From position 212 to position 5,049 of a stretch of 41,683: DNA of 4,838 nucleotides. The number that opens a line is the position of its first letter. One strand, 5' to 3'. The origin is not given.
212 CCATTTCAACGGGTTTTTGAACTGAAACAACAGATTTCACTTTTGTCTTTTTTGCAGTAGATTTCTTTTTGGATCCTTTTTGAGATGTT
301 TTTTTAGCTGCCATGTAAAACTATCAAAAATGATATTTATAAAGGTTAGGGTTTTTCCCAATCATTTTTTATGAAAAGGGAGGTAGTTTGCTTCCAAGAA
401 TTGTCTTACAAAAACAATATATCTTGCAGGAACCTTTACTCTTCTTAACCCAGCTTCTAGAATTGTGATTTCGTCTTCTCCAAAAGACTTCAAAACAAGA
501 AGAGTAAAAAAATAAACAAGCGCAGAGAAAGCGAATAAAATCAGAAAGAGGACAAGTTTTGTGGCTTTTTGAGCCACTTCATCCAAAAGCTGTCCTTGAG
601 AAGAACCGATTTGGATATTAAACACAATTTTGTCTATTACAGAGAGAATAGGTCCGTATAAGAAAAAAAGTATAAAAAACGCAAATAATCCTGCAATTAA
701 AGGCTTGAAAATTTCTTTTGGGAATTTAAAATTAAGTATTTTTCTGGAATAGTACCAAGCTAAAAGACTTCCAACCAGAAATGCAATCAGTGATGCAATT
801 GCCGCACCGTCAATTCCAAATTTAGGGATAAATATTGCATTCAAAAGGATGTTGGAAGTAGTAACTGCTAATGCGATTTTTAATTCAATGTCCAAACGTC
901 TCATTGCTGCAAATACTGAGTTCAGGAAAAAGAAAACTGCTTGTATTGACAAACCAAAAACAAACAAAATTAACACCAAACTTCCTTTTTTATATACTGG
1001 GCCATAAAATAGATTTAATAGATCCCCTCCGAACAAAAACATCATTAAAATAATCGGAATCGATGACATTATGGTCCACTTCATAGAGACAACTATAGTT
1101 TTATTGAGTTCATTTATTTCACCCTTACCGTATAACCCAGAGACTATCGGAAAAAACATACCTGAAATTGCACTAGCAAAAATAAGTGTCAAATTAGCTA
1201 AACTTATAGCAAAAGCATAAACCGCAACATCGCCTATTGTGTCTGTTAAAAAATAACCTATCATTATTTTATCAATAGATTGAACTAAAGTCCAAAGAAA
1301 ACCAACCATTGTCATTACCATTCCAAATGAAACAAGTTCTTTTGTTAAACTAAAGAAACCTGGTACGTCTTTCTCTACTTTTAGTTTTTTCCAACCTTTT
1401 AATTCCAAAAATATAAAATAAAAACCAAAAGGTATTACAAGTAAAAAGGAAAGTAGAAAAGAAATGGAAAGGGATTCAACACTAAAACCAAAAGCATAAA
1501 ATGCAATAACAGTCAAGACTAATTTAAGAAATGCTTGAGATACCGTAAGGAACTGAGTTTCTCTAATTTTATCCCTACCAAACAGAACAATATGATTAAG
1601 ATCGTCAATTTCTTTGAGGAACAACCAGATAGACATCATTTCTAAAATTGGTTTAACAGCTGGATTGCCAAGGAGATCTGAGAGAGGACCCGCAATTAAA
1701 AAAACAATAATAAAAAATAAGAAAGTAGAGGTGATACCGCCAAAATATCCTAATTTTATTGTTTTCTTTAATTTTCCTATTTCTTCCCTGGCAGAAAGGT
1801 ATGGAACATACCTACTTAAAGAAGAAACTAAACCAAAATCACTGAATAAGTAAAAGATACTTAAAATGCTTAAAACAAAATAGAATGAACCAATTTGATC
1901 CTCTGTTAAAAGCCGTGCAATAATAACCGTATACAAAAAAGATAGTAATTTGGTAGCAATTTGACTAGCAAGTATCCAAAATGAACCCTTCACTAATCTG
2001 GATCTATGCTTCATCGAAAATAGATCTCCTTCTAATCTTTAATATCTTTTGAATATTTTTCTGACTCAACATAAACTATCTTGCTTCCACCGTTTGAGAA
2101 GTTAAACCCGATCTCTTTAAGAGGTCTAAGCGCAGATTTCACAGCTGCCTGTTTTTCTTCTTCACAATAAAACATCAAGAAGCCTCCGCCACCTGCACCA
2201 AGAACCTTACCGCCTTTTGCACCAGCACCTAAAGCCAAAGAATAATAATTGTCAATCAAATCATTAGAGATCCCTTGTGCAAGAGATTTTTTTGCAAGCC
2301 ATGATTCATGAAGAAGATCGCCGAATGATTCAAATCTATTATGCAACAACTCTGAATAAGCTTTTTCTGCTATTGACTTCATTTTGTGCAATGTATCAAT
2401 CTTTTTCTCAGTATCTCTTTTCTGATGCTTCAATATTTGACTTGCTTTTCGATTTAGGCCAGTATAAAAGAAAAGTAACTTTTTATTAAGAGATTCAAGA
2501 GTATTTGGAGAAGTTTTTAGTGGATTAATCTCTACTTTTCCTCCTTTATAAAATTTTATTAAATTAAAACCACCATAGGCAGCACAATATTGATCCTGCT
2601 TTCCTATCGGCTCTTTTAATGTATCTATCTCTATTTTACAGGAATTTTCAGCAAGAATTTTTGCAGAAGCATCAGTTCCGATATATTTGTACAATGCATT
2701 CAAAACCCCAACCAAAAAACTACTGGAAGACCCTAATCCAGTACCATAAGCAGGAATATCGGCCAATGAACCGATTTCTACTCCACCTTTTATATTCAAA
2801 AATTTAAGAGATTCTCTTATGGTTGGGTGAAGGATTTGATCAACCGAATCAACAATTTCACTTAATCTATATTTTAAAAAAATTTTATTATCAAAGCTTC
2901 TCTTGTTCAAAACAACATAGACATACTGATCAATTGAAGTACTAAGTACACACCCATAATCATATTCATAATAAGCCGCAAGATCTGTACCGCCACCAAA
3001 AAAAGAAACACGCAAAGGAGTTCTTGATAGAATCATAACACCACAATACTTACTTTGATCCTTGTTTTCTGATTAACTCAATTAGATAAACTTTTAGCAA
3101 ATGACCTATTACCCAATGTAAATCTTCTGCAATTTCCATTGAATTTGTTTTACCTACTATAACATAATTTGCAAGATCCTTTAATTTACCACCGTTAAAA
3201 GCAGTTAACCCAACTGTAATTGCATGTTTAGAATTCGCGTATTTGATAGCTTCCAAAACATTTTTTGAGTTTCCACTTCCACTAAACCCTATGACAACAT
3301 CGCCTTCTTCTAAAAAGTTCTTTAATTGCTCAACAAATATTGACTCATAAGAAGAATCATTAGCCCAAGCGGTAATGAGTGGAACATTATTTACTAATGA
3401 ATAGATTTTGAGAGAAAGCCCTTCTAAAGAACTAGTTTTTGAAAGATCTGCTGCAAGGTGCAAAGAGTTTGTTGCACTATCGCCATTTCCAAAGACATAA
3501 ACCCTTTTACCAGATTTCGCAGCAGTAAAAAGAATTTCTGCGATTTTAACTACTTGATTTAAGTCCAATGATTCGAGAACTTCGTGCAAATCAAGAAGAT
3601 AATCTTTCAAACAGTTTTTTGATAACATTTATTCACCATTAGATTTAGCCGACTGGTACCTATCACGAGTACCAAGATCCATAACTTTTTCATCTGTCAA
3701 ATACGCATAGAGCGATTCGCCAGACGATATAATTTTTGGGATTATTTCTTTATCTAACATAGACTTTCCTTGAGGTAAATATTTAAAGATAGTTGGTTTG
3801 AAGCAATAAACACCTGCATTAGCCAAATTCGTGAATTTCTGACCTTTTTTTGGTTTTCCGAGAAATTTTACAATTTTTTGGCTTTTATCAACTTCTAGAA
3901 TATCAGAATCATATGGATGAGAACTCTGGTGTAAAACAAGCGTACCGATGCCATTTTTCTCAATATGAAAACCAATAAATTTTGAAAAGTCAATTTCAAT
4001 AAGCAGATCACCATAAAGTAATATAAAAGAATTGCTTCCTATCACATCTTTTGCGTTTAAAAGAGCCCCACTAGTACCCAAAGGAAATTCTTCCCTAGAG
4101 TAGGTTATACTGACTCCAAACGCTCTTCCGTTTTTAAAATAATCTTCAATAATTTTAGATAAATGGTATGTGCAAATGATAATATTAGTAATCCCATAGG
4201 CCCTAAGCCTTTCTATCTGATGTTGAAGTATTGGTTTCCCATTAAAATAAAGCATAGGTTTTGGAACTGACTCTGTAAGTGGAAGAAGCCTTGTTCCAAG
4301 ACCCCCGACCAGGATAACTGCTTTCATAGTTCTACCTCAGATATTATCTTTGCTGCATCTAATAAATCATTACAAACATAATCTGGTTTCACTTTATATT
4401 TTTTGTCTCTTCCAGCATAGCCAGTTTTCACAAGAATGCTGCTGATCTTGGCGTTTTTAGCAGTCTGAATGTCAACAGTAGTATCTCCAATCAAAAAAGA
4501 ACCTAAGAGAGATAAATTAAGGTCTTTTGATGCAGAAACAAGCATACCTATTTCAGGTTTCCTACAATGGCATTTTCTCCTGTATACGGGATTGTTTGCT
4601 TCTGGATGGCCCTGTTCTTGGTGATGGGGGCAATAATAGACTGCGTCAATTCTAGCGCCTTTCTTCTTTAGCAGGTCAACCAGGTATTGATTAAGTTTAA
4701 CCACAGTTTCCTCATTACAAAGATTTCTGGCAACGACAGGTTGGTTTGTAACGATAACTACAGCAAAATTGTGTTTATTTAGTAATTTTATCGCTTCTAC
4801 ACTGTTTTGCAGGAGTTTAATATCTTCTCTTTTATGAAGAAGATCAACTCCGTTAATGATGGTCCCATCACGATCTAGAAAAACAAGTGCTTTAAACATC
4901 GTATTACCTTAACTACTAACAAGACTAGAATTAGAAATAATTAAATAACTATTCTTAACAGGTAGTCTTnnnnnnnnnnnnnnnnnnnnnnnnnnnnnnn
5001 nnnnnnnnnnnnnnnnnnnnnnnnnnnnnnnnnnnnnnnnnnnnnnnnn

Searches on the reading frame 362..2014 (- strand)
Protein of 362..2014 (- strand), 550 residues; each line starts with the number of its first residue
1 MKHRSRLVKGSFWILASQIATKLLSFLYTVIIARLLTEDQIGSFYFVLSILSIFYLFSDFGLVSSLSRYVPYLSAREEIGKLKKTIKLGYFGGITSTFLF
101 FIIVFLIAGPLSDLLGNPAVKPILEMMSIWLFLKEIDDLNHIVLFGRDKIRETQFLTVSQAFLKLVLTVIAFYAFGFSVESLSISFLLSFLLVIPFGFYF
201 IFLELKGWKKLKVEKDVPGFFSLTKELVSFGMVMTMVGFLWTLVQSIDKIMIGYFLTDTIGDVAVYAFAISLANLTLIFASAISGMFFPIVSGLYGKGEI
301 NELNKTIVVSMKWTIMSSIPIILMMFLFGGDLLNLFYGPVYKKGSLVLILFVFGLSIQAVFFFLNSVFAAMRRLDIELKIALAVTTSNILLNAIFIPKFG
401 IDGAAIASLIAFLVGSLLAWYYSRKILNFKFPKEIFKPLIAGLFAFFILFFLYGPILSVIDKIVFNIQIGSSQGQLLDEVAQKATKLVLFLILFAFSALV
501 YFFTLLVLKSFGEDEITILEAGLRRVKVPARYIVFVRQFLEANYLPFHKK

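Call 35: search_protein_families(library=pfam, proteins=[window:362-2014:-])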
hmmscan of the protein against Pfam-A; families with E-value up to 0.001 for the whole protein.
window:362-2014:- (550 aa): 4 families
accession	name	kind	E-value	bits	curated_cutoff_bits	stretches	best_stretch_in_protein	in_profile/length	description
PF01943.22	Polysacc_synt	-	6.7e-23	81.9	28.2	1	7-292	1-271/274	Polysaccharide biosynthesis protein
PF13440.11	Polysacc_synt_3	-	1.9e-17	63.9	23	1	31-342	1-289/293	Polysaccharide biosynthesis protein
PF03023.19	MurJ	-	1.2e-11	44.3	27.4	1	168-441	140-417/451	Lipid II flippase MurJ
PF01554.23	MatE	-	2.4e-11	44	24.9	1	238-394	6-161/161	MatE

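Call 36: search_protein_families(library=ncbifam, proteins=[L001:13036-14784:+, L001:14798-15658:+, L001:15709-16656:-], max_evalue=1e-10)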
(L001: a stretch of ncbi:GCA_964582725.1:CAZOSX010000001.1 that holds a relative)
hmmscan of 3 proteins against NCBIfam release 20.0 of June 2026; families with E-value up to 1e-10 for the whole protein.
L001:13036-14784:+ (582 aa): 50 families (the best 25 are shown)
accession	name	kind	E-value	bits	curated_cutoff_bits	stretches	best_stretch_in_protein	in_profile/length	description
TIGR00118.1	acolac_lg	equivalog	1.2e-130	436.6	538.35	1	4-553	4-543/557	biosynthetic-type acetolactate synthase large subunit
NF004919.0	PRK06276.1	equivalog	4.6e-118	395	866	1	1-550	1-544/582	acetolactate synthase large subunit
NF006524.0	PRK08978.1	equivalog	2.9e-116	388.9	738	1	4-552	4-532/548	acetolactate synthase 2 catalytic subunit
NF005651.0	PRK07418.1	subfamily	8.2e-113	377.7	942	1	7-554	25-569/617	acetolactate synthase large subunit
NF004710.0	PRK06048.1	equivalog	1.2e-112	377.2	976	1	2-560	9-553/561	acetolactate synthase large subunit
NF006319.0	PRK08527.1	equivalog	1.8e-107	360.1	905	1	4-556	7-550/565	acetolactate synthase large subunit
NF005584.0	PRK07282.1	equivalog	3.7e-107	359.2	970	1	4-552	13-548/566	acetolactate synthase large subunit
NF005058.0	PRK06466.1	equivalog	1.1e-106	357.6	951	1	4-553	7-556/574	acetolactate synthase 3 large subunit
NF005860.0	PRK07789.1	equivalog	1.5e-106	357.1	881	1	5-548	38-582/615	acetolactate synthase large subunit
NF005824.0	PRK07710.1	equivalog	2.5e-103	346.4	976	1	8-558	24-562/573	acetolactate synthase large subunit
NF006581.0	PRK09107.1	equivalog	3.1e-103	346.1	974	1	5-555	15-564/595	acetolactate synthase 3 large subunit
NF005228.0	PRK06725.1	equivalog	4.1e-103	345.5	991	1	5-555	20-556/571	acetolactate synthase large subunit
NF006525.0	PRK08979.1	equivalog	6.1e-102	341.8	1084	1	5-552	8-553/572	acetolactate synthase 3 large subunit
NF005364.0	PRK06882.1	equivalog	3.2e-99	332.9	1083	1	6-549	9-550/574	acetolactate synthase 3 large subunit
NF005936.0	PRK07979.1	equivalog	6.6e-99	331.8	1080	1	6-549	9-552/574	acetolactate synthase 3 large subunit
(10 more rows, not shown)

L001:14798-15658:+ (286 aa): 2 families
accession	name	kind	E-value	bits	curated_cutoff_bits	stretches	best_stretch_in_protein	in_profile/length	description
NF001452.0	PRK00311.1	subfamily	1.7e-103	345.6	272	1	5-269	2-266/267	3-methyl-2-oxobutanoate hydroxymethyltransferase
TIGR00222.1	panB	equivalog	1.5e-95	319.7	207.55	1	7-269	3-263/264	3-methyl-2-oxobutanoate hydroxymethyltransferase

L001:15709-16656:- (315 aa): 21 families
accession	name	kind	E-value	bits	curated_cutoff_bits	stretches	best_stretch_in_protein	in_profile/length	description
NF005069.0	PRK06487.1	equivalog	2.9e-72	243.4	448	1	33-315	37-320/320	2-hydroxyacid dehydrogenase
TIGR01327.1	PGDH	equivalog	3.9e-72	243.7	454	1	11-311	8-306/525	phosphoglycerate dehydrogenase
NF009714.1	PRK13243.1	equivalog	2.8e-69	234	455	1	11-315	11-323/332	glyoxylate reductase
NF006263.0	PRK08410.1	equivalog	1.1e-65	222.1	389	1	2-308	2-309/311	D-2-hydroxyacid dehydrogenase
NF005387.0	PRK06932.1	equivalog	6.2e-62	209.4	492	1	33-307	33-311/314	2-hydroxyacid dehydrogenase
NF008759.0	PRK11790.1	equivalog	5.9e-52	176.7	404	1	13-290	22-301/410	phosphoglycerate dehydrogenase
NF011938.0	PRK15409.1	equivalog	1.9e-48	165.1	492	1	50-309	50-312/324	glyoxylate/hydroxypyruvate reductase GhrB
NF005027.0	PRK06436.1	equivalog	3.7e-46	157.6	261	1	63-314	46-288/303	2-hydroxyacid dehydrogenase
NF000492.1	vanH_gen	exception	5.3e-45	153.8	540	1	60-305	58-310/312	D-lactate dehydrogenase VanH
NF005750.0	PRK07574.1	equivalog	1.5e-44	152.7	329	1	42-284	88-335/386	NAD-dependent formate dehydrogenase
NF041369.1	Dhydh_Halo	equivalog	6.1e-43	147.2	400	1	68-308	57-297/305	D-2-hydroxyacid dehydrogenase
NF000004.1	vanH-D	exception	5.4e-40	137.5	550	1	66-302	72-313/323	D-lactate dehydrogenase VanH-D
NF001309.0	PRK00257.1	equivalog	3.7e-37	128.2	434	1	24-307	21-279/379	4-phosphoerythronate dehydrogenase PdxB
NF000371.1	vanH_Agroup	exception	1.6e-35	122.8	700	1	65-305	70-315/322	VanH-A/VanH-Pt family D-lactate dehydrogenase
NF006374.0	PRK08605.1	subfamily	3.3e-35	121.7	356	1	57-289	58-305/332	D-lactate dehydrogenase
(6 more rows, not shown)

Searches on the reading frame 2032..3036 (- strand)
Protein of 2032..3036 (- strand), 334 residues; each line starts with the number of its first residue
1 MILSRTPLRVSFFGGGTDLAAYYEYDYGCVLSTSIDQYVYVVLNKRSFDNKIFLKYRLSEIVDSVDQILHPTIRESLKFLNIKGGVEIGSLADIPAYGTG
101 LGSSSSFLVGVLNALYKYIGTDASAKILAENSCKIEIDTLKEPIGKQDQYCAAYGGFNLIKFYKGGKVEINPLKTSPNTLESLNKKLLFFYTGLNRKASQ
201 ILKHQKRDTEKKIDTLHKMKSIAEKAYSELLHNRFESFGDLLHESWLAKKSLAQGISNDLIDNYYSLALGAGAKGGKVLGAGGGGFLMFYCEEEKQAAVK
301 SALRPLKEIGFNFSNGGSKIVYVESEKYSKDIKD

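Call 35: search_protein_families(library=pfam, proteins=[window:2032-3036:-])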
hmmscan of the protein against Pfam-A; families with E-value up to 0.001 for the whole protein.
window:2032-3036:- (334 aa): 2 families
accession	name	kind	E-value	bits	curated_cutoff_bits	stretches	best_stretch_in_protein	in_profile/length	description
PF00288.32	GHMP_kinases_N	-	1.3e-11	45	22.3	1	81-156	15-87/87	GHMP kinases N terminal domain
PF08544.19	GHMP_kinases_C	-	1.3e-09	38.8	21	1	228-303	3-79/85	GHMP kinases C terminal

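Call 79: search_protein_families(library=ncbifam, proteins=[window:2032-3036:-], max_evalue=1e-20)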
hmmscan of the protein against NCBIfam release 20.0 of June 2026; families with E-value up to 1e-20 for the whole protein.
window:2032-3036:- (334 aa): 2 families
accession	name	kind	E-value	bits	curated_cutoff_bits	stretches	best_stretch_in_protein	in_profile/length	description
NF049969.1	GlMnHpPKinHddA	equivalog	4.7e-51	174.2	600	1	2-304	3-317/338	D-glycero-D-manno-heptose 7-phosphate kinase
NF009948.0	PRK13412.1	equivalog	2.3e-26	91.8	721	1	81-298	722-941/974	bifunctional fucokinase/fucose-1-phosphate guanylyltransferase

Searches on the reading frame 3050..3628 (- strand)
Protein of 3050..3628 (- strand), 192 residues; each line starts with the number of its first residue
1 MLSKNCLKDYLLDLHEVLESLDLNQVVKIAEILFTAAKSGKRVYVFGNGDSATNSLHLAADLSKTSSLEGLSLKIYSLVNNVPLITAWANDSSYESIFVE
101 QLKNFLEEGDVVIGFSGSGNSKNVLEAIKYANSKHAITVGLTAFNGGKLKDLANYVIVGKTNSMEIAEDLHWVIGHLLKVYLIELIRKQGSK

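Call 35: search_protein_families(library=pfam, proteins=[window:3050-3628:-])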
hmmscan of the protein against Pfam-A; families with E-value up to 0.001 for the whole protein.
window:3050-3628:- (192 aa): 2 families
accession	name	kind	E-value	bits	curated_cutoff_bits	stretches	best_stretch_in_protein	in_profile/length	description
PF13580.11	SIS_2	-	2.6e-19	70.1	27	1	14-142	9-137/138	SIS domain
PF01380.27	SIS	-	2.7e-09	37.4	25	1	90-157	35-102/131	SIS domain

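Call 79: search_protein_families(library=ncbifam, proteins=[window:3050-3628:-], max_evalue=1e-20)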
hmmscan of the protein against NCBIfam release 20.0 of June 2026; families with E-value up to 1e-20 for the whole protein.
window:3050-3628:- (192 aa): 2 families
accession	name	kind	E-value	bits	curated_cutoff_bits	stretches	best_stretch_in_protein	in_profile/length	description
TIGR00441.1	gmhA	equivalog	2.3e-27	96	209.45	1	32-178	3-149/154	D-sedoheptulose 7-phosphate isomerase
NF010546.0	PRK13936.1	equivalog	2.2e-24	86.3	276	1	24-154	27-157/197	phosphoheptose isomerase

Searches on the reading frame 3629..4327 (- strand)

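Call 35: search_protein_families(library=pfam, proteins=[window:3629-4327:-])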
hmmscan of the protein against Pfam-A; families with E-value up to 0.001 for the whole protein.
window:3629-4327:- (232 aa): 2 families
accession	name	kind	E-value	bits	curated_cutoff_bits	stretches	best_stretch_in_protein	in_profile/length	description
PF00483.29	NTP_transferase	-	7.6e-44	150.6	21.2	1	2-228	1-239/245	Nucleotidyl transferase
PF12804.13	NTP_transf_3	-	1.8e-10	41.7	27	1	3-108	1-96/160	MobA-like NTP transferase domain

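Call 79: search_protein_families(library=ncbifam, proteins=[window:3629-4327:-], max_evalue=1e-20)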
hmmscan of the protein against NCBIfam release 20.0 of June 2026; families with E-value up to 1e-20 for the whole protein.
window:3629-4327:- (232 aa): 9 families
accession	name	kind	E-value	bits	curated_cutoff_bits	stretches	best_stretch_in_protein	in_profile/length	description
NF052502.1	man1P_GTase_Rv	exception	4.8e-48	163.8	440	1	2-225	2-224/352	mannose-1-phosphate guanylyltransferase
TIGR03992.1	Arch_glmU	subfamily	1.6e-36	126.1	292.1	1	1-186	1-178/393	bifunctional sugar-1-phosphate nucleotidylyltransferase/acetyltransferase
NF045761.1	NAMPUrTaseMurU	equivalog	2.8e-36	125.5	250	1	1-228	1-224/226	N-acetylmuramate alpha-1-phosphate uridylyltransferase MurU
TIGR01208.1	rmlA_long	equivalog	4.1e-34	118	320.25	1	2-186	1-184/353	glucose-1-phosphate thymidylyltransferase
NF049965.1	GlMnHpPGnyltfHddC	equivalog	3.8e-28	98.6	300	1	1-223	1-213/221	D-glycero-D-manno-heptose 1-phosphate guanosyltransferase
NF041313.1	UDPGP_AglF_Halo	equivalog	8.2e-28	97.4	400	1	1-183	1-181/234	UTP--glucose-1-phosphate uridylyltransferase AglF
TIGR02623.1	G1P_cyt_trans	equivalog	2.8e-26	92.5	300.25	0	1-71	1-71/255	glucose-1-phosphate cytidylyltransferase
TIGR01099.1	galU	equivalog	2.1e-24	86.5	326.8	0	1-65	2-66/261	UTP--glucose-1-phosphate uridylyltransferase GalU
NF041173.1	Sug_nt_acttase_Thmprot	equivalog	8.9e-23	80.9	600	1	1-185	1-177/405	bifunctional sugar-1-phosphate nucleotidylyltransferase/acetyltransferase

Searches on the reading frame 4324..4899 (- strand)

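Call 35: search_protein_families(library=pfam, proteins=[window:4324-4899:-])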
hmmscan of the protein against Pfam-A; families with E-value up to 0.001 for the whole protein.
window:4324-4899:- (191 aa): 4 families
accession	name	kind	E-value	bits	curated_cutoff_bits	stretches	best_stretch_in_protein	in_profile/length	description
PF13242.12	Hydrolase_like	-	1.6e-14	54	22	1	112-182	2-75/75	HAD-hyrolase-like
PF08645.17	PNK3P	-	7.8e-09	35.9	22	1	7-151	4-131/161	Polynucleotide kinase 3 phosphatase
PF13419.12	HAD_2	-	2.7e-08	34.6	23.8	1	109-157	130-178/178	Haloacid dehalogenase-like hydrolase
PF13344.12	Hydrolase_6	-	0.00029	21.2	27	1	6-59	1-45/101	Haloacid dehalogenase-like hydrolase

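Call 79: search_protein_families(library=ncbifam, proteins=[window:4324-4899:-], max_evalue=1e-20)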
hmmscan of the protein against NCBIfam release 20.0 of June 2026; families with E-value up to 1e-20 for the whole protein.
window:4324-4899:- (191 aa): 7 families
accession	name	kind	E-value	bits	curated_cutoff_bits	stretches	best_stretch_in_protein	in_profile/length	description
NF006506.0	PRK08942.1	equivalog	1e-45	155.5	178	1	3-188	3-179/182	D-glycero-beta-D-manno-heptose 1,7-bisphosphate 7-phosphatase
TIGR01656.1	Histidinol-ppas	subfamily_domain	1.5e-37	128.8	84.15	1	5-155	2-144/149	histidinol-phosphate phosphatase domain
TIGR00213.1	GmhB_yaeD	subfamily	4.3e-34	117.7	149.6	1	6-182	4-174/176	D-glycero-beta-D-manno-heptose 1,7-bisphosphate 7-phosphatase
NF050049.1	HBPPhtaseGmhB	domain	3e-29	102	250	1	3-170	3-156/171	D-glycero-alpha-D-manno-heptose-1,7-bisphosphate 7-phosphatase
TIGR01662.1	HAD-SF-IIIA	subfamily_domain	1.3e-28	99.9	44.6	1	5-159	2-140/141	HAD-IIIA family hydrolase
NF005264.0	PRK06769.1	equivalog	3e-26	92.3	217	1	5-187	6-172/175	HAD-IIIA family hydrolase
NF003937.0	PRK05446.1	equivalog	4.6e-21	75.2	443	1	3-159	3-150/355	bifunctional histidinol-phosphatase/imidazoleglycerol-phosphate dehydratase HisB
